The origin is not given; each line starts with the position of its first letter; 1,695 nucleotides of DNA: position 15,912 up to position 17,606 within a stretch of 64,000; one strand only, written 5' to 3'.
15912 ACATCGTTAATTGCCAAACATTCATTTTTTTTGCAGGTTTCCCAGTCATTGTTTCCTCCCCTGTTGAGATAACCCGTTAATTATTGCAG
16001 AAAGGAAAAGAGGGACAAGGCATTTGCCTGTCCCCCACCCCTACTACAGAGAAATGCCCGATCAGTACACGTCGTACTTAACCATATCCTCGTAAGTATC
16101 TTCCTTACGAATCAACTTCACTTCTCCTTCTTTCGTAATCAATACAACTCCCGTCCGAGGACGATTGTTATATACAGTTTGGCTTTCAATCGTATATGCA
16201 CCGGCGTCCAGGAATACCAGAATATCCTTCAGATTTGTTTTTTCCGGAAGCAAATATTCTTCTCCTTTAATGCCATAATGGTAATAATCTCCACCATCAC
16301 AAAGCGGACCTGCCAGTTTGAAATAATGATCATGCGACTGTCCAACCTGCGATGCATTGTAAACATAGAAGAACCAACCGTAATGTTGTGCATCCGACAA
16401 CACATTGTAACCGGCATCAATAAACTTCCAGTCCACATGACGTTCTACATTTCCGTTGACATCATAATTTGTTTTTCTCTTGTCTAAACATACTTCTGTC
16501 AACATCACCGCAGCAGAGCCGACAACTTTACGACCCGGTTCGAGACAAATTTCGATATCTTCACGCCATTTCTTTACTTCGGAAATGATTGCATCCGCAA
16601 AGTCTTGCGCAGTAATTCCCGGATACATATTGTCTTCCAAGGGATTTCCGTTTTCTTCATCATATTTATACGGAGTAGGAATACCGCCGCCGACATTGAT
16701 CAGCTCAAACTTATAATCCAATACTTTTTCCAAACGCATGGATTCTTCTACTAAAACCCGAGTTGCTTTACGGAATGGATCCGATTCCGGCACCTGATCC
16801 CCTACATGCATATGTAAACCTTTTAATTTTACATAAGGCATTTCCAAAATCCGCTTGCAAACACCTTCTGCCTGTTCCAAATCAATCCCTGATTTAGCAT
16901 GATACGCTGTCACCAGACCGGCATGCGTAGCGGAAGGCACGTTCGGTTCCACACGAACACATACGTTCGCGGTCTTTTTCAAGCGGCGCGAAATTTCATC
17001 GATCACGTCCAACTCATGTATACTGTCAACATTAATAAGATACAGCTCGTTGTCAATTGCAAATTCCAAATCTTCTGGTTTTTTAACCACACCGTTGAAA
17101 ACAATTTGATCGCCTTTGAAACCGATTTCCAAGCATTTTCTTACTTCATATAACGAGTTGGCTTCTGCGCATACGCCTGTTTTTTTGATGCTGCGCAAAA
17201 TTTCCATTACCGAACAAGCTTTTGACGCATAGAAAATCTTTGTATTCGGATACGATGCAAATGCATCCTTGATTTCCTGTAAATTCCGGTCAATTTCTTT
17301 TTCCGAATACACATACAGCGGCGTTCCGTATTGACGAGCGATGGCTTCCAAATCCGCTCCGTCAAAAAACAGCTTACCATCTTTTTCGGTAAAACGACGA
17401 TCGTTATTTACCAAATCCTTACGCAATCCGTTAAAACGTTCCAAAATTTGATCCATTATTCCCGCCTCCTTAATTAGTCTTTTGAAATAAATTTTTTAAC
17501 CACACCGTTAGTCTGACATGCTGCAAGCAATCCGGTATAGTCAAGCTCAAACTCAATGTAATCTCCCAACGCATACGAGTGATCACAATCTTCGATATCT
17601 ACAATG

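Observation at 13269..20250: Low-GC island (about 7 kb) inserted in a high-GC chromosome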

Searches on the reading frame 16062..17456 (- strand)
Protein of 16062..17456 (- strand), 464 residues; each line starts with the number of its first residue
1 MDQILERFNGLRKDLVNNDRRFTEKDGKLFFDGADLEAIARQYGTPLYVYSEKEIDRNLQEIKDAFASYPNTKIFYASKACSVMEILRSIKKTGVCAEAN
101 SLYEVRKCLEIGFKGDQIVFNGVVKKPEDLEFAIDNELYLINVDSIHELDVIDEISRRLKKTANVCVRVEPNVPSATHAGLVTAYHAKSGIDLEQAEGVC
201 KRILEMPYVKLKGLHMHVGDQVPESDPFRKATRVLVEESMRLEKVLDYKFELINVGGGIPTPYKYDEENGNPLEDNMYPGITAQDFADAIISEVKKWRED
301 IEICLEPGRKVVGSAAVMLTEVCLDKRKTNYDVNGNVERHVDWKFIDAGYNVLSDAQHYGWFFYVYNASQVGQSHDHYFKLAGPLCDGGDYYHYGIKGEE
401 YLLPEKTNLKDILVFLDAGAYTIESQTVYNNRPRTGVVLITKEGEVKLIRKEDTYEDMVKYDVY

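Call 3: search_protein_families(library=ncbifam, proteins=[window:16062-17456:-])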
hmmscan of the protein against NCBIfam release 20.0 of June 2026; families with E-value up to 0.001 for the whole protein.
window:16062-17456:- (464 aa): 8 families
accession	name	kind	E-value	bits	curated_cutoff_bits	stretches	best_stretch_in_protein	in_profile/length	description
NF052544.1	OrLyDeCDokD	equivalog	2.9e-256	850.3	700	1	5-464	2-461/461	ornithine/lysine decarboxylase DokD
TIGR01048.1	lysA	equivalog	4e-90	302.3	297.9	1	24-462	4-416/417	diaminopimelate decarboxylase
TIGR03099.1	dCO2ase_PEP1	hypoth_equivalog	2.2e-40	139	478.45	1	22-423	1-380/398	pyridoxal-dependent decarboxylase, exosortase A system-associated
NF006515.0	PRK08961.1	equivalog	8.1e-38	129.9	802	1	42-438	500-857/861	bifunctional aspartate kinase/diaminopimelate decarboxylase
NF041039.1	FslC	exception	8.5e-24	84.1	500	1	35-454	18-417/418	rhizoferrin biosystnesis N-citrylornithine decarboxylase FslC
NF003763.0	PRK05354.1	equivalog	4.6e-13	48.6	369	1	83-333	113-367/636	biosynthetic arginine decarboxylase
TIGR01273.1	speA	equivalog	6.4e-13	48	624.1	1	140-334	166-360/624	arginine decarboxylase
TIGR01047.1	nspC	equivalog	2.5e-09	36.1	409.05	1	45-458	3-376/380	carboxynorspermidine decarboxylase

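Call 4: search_protein_families(library=pfam, proteins=[window:16062-17456:-])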
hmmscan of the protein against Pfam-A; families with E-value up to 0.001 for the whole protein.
window:16062-17456:- (464 aa): 3 families
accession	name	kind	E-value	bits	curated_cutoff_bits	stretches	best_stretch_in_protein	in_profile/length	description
PF02784.22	Orn_Arg_deC_N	-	1.4e-38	133.2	23.4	1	54-312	3-246/247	Pyridoxal-dependent decarboxylase, pyridoxal binding domain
PF00278.28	Orn_DAP_Arg_deC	-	8e-09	36.1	23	1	48-419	2-95/95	Pyridoxal-dependent decarboxylase, C-terminal sheet domain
PF01168.26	Ala_racemase_N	-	4.8e-08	33.4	24.1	1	53-233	4-172/220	Alanine racemase, N-terminal domain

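Call 13: find_homologous_proteins(query=window:16062-17456:-, max_evalue=1e-30)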
Query window:16062-17456:- (464 aa): 2517 proteins with E <= 1e-30 among 8000 candidates; the best 120 are listed.
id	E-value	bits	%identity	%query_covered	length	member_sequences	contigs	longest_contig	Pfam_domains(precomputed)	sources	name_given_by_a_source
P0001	0.0e+0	1065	100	100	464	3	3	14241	PF02784.23,PF00278.29,PF01168.27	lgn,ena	-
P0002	1.4e-265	899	82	100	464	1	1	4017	PF02784.23,PF00278.29,PF01168.27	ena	-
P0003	2.4e-242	823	75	100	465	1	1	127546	PF02784.23,PF00278.29,PF01168.27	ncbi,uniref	ncbi:diaminopimelate decarboxylase family protein [Pantoea sp. C2G6]|uniref:diaminopimelate decarbox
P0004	2.7e-242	822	75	100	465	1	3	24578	PF02784.23,PF00278.29,PF01168.27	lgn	-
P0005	2.8e-242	822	75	100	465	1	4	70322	PF02784.23,PF00278.29,PF01168.27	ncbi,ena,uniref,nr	ncbi:diaminopimelate decarboxylase [uncultured Gilliamella sp.]|uniref:diaminopimelate decarboxylase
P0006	4.6e-242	822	74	100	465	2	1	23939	PF02784.23,PF00278.29,PF01168.27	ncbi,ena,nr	ncbi:MAG: diaminopimelate decarboxylase [Gilliamella sp.]|nr:diaminopimelate decarboxylase [Gilliame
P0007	8.7e-242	821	75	100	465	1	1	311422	PF02784.23,PF00278.29,PF01168.27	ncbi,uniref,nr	ncbi:diaminopimelate decarboxylase [Gilliamella sp. B3172]|uniref:diaminopimelate decarboxylase n=1 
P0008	8.8e-242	821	74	100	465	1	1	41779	PF02784.23,PF00278.29,PF01168.27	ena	-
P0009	1.3e-241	820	74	100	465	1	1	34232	PF02784.23,PF00278.29,PF01168.27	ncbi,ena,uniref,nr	ncbi:MAG: diaminopimelate decarboxylase [Gilliamella sp.]|uniref:diaminopimelate decarboxylase n=1 T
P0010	1.4e-241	820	74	100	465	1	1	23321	PF02784.23,PF00278.29,PF01168.27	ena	-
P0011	3.3e-241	819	74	100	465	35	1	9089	PF02784.23,PF00278.29,PF01168.27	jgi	jgi:D-ornithine/D-lysine decarboxylase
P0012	6.9e-241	818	74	100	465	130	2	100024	PF02784.23,PF00278.29,PF01168.27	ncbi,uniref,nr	ncbi:diaminopimelate decarboxylase [Gilliamella sp. Nev5-1]|uniref:diaminopimelate decarboxylase n=1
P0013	7.2e-241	818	74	100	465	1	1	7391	PF02784.23,PF00278.29,PF01168.27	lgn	-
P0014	1.3e-240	817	73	100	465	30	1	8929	PF02784.23,PF00278.29,PF01168.27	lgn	-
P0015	6.6e-239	811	73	100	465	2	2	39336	PF02784.23,PF00278.29,PF01168.27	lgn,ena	-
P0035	3.1e-227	773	71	100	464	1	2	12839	PF02784.23,PF00278.29,PF01168.27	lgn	-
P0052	7.6e-214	729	69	100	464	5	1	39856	PF02784.23,PF00278.29,PF01168.27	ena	-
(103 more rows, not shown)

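Call 17: find_encoding_contigs(protein=P0001, flank=10000, max_places=6)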
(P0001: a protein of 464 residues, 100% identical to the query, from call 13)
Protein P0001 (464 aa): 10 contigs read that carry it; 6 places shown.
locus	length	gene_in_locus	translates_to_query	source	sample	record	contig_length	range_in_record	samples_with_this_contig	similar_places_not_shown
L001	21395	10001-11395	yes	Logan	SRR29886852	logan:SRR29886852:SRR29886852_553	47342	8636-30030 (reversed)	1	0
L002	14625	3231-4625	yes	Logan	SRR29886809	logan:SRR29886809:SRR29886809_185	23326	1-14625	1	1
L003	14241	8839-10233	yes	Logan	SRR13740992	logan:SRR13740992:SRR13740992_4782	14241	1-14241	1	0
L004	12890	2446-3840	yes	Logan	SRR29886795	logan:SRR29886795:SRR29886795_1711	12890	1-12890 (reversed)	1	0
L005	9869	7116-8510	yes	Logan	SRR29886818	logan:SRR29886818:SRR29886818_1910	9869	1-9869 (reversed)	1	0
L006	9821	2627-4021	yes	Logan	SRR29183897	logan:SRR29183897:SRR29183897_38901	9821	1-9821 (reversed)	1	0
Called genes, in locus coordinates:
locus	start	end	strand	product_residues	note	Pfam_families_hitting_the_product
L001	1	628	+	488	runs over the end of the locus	PF00324:AA_permease, PF13520:AA_permease_2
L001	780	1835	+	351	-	PF25984:BSH_YknX (faint), PF25954:Beta-barrel_RND_2 (weak), PF25967:RND-MFP_C (weak), PF25975:CzcB_C (weak), PF25989:YknX_C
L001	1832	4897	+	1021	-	PF00873:ACR_tran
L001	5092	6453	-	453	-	PF01595:CNNM, PF00571:CBS (weak), PF03471:CorC_HlyC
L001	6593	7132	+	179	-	-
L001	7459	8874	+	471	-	PF13520:AA_permease_2, PF00324:AA_permease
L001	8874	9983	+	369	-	PF01168:Ala_racemase_N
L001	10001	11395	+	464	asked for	PF00278:Orn_DAP_Arg_deC, PF01168:Ala_racemase_N, PF02784:Orn_Arg_deC_N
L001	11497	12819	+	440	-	PF00324:AA_permease, PF13520:AA_permease_2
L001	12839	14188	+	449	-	PF01554:MatE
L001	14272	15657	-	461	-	PF03606:DcuC, PF03553:Na_H_antiporter (faint)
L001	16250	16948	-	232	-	-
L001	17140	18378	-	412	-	PF00375:SDF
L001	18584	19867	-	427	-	PF00709:Adenylsucc_synt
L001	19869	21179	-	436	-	PF00206:Lyase_1, PF10397:ADSL_C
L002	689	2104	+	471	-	PF13520:AA_permease_2, PF00324:AA_permease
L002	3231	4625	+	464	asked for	PF00278:Orn_DAP_Arg_deC, PF01168:Ala_racemase_N, PF02784:Orn_Arg_deC_N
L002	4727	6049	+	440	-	PF00324:AA_permease, PF13520:AA_permease_2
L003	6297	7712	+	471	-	PF13520:AA_permease_2, PF00324:AA_permease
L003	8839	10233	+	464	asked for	PF00278:Orn_DAP_Arg_deC, PF01168:Ala_racemase_N, PF02784:Orn_Arg_deC_N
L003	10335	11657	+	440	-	PF00324:AA_permease, PF13520:AA_permease_2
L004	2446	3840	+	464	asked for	PF00278:Orn_DAP_Arg_deC, PF01168:Ala_racemase_N, PF02784:Orn_Arg_deC_N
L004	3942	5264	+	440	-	PF00324:AA_permease, PF13520:AA_permease_2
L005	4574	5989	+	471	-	PF13520:AA_permease_2, PF00324:AA_permease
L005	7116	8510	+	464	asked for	PF00278:Orn_DAP_Arg_deC, PF01168:Ala_racemase_N, PF02784:Orn_Arg_deC_N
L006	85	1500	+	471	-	PF13520:AA_permease_2, PF00324:AA_permease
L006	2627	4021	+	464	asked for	PF00278:Orn_DAP_Arg_deC, PF01168:Ala_racemase_N, PF02784:Orn_Arg_deC_N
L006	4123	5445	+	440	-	PF00324:AA_permease, PF13520:AA_permease_2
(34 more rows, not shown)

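Call 20: find_encoding_contigs(protein=P0002, flank=10000, max_places=3)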
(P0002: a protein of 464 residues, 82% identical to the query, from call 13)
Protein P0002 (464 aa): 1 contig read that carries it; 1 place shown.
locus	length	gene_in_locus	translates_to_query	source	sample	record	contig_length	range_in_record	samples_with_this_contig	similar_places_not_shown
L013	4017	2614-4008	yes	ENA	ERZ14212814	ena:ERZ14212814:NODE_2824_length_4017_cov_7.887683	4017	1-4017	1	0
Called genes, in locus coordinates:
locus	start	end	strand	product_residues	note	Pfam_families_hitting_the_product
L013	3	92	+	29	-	?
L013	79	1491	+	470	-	PF00324:AA_permease, PF13520:AA_permease_2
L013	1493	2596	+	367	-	PF01168:Ala_racemase_N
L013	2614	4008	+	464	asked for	PF00278:Orn_DAP_Arg_deC, PF01168:Ala_racemase_N (weak), PF02784:Orn_Arg_deC_N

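Call 24: search_solved_structures(query=window:16062-17456:-, show_alignments=1, max_evalue=1e-20)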
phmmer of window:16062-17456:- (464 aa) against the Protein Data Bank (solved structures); distinct sequences matched with E-value up to 1e-20: 23.
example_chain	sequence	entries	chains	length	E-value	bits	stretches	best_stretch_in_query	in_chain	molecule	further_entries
6n2h_A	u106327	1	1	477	2.6e-242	807.6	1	2-464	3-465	D-ornithine/D-lysine decarboxylase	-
10li_A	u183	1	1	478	2.7e-242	807.6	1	2-464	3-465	Diaminopimelate decarboxylase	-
8d2y_A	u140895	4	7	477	8.7e-242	805.9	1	2-464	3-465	D-ornithine/D-lysine decarboxylase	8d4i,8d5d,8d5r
8d88_A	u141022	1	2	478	8.7e-242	805.9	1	2-464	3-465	D-ornithine/D-lysine decarboxylase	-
9nq5_A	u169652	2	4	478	4.8e-241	803.4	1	2-464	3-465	D-ornithine/D-lysine decarboxylase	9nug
9cpz_A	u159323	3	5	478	6.7e-241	803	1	2-464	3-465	D-ornithine/D-lysine decarboxylase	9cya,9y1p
1twi_A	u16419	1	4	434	1e-54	189.2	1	23-463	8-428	Diaminopimelate decarboxylase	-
1tuf_A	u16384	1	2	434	1.2e-54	189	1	24-463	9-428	Diaminopimelate decarboxylase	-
2p3e_A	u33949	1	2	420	2.2e-51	178.2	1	24-460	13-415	Diaminopimelate decarboxylase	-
3vab_A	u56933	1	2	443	1.4e-44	155.8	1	21-462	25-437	Diaminopimelate decarboxylase 1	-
4xg1_A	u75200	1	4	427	4.4e-41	144.2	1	24-457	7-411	Diaminopimelate decarboxylase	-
3n2b_A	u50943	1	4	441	1.3e-37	132.7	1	24-452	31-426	Diaminopimelate decarboxylase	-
6n2a_A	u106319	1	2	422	7.8e-34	120.3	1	24-461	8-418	Diaminopimelate decarboxylase 1, chloroplastic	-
6n2f_A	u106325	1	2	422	1.3e-32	116.4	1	24-461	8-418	Diaminopimelate decarboxylase 2, chloroplastic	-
2yxx_A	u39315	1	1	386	2.4e-31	112.2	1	37-460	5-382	Diaminopimelate decarboxylase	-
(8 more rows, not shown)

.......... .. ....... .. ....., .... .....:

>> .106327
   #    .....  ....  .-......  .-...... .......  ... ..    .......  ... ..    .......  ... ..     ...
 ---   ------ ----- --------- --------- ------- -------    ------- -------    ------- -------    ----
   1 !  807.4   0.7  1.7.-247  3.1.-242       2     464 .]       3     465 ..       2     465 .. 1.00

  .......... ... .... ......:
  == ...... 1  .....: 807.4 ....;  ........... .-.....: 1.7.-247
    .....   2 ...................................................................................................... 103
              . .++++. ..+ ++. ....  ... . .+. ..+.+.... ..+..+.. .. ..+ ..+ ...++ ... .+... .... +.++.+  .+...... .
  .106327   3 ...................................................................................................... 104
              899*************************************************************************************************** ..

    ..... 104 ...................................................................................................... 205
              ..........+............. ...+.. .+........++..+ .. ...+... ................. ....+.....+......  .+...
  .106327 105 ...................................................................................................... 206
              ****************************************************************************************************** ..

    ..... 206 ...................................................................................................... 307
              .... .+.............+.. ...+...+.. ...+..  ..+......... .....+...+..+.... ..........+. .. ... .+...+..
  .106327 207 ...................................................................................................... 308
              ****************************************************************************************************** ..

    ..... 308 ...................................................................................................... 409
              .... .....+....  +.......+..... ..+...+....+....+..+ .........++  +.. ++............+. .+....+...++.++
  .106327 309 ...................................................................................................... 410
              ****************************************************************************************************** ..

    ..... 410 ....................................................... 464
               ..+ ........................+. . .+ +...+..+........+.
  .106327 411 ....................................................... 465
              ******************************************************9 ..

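Call 27: find_related_loci(query=A1, collection=genome_contigs, flank=10000)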
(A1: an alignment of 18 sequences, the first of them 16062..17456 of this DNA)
Query A1 (464 aa) in genome_contigs; peptide patterns used: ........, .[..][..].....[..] (x = any residue, [..] = any of these).
114 stretches matched a pattern; 69 encode a relative of the query (tblastn E <= 1e-3); 68 distinct loci.
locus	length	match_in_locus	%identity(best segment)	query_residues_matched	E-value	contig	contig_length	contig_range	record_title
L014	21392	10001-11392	94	1-464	0e+0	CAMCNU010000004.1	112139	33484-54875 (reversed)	MAG: uncultured Veillonellaceae bacterium isolate ERR1855540_bin.6_metaWRAP_v1.3_MAG genome assembly, contig: ERZ9514747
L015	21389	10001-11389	76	2-464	0e+0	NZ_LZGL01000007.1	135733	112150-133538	Gilliamella sp. wkB112 Gilliamella_apicola_wkB112_contig15, whole genome shotgun sequence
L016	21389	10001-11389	75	2-464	0e+0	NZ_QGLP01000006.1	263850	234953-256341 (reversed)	Gilliamella apicola strain ESL0177 Ga0133557_107, whole genome shotgun sequence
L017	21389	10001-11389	75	2-464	0e+0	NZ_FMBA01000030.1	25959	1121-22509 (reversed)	Gilliamella intestini strain R-53144, whole genome shotgun sequence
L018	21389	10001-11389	75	2-464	0e+0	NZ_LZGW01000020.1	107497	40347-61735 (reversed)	Gilliamella sp. WF3-4 Gilliamella_apicola_WF3-4_contig27, whole genome shotgun sequence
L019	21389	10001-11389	75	2-464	0e+0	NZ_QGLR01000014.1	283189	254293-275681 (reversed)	Gilliamella apicola strain ESL0182 Ga0133558_114, whole genome shotgun sequence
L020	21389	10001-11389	75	2-464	0e+0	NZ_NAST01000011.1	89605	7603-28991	Gilliamella sp. N-G2 NODE_11, whole genome shotgun sequence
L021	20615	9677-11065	75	2-464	0e+0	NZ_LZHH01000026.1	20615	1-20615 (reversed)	Gilliamella sp. Choc5-1 Gilliamella_apicola_Choc5-1_contig121, whole genome shotgun sequence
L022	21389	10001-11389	75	2-464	0e+0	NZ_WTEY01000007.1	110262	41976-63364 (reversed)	Gilliamella sp. Pra-s52 NODE_7_length_110262_cov_180.945252, whole genome shotgun sequence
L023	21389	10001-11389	75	2-464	0e+0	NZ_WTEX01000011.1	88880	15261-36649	Gilliamella sp. Lep-s35 NODE_11_length_88880_cov_203.100141, whole genome shotgun sequence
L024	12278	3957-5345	75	2-464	0e+0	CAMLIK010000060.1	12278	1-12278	MAG: uncultured Gilliamella sp. isolate SRR17188281_bin.6_metawrap_v1.3.0_MAG genome assembly, contig: ERZ12636464_330,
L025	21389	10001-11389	75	2-464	0e+0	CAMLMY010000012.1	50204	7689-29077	MAG: uncultured Gilliamella sp. isolate SRR12181005_bin.3_metawrap_v1.3.0_MAG genome assembly, contig: ERZ12593185_124,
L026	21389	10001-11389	75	2-464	0e+0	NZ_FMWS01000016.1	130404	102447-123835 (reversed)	Gilliamella bombi isolate 1, whole genome shotgun sequence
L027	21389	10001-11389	75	2-464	0e+0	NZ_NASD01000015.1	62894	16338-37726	Gilliamella apis strain NO3 NODE_15, whole genome shotgun sequence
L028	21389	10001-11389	75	2-464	0e+0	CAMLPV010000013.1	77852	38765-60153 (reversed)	MAG: uncultured Gilliamella sp. isolate SRR12181053_bin.8_metawrap_v1.3.0_MAG genome assembly, contig: ERZ12593183_59, w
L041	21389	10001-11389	73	2-464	0e+0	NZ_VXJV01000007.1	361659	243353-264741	Salmonella enterica subsp. diarizonae strain CCUG 30040T contig_0000007, whole genome shotgun sequence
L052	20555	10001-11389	68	2-464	0e+0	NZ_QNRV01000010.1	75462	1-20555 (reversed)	Sutterella wadsworthensis strain DSM 14016 Ga0244527_110, whole genome shotgun sequence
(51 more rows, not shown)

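Call 34: search_protein_families(library=pfam, proteins=[L014:14260-15834:-, L014:15831-16967:-, L014:17197-17589:-, L014:6306-7103:+, L014:4800-6014:+], max_evalue=0.001)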
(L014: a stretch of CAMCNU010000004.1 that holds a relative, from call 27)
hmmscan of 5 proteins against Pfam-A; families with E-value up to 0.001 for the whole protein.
L014:14260-15834:- (524 aa): 2 families
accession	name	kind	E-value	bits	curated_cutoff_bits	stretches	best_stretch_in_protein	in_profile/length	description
PF04069.17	OpuAC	-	2.9e-61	207.7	21.2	1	256-518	2-256/257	Substrate binding domain of ABC-type glycine betaine transport system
PF00528.27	BPD_transp_1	-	5.6e-24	85.3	26.4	1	36-201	1-179/184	Binding-protein-dependent transport system inner membrane component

L014:15831-16967:- (378 aa): 5 families
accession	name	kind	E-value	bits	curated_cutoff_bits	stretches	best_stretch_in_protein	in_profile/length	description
PF00005.33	ABC_tran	-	1e-39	136.7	25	1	17-163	1-136/137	ABC transporter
PF00571.33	CBS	-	9.5e-18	64.7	24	2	311-364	1-54/57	CBS domain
PF13304.12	AAA_21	-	3.9e-09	37.4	27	1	102-195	220-299/304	AAA domain, putative AbiEii toxin, Type IV TA system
PF13555.12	AAA_29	-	0.0006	19.9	27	0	23-55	18-50/61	P-loop containing region of AAA domain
PF13401.12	AAA_22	-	0.00084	20.1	27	0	30-53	8-31/130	AAA domain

L014:17197-17589:- (130 aa): 0 families

L014:6306-7103:+ (265 aa): 1 family
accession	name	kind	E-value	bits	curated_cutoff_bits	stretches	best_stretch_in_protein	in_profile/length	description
PF03747.19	ADP_ribosyl_GH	-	1.4e-28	100.8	26.2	1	1-232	3-281/287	ADP-ribosylglycohydrolase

L014:4800-6014:+ (404 aa): 3 families
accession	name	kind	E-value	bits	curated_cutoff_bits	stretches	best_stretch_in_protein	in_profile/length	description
PF07690.21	MFS_1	-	1.8e-58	198.5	33.4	2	21-304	2-283/347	Major Facilitator Superfamily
PF00083.30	Sugar_tr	-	6.5e-13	48.8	22.3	2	253-383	40-171/452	Sugar (and other) transporter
PF06779.20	MFS_4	-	9.1e-07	29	26.3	1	80-393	57-362/364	Uncharacterised MFS-type transporter YbfB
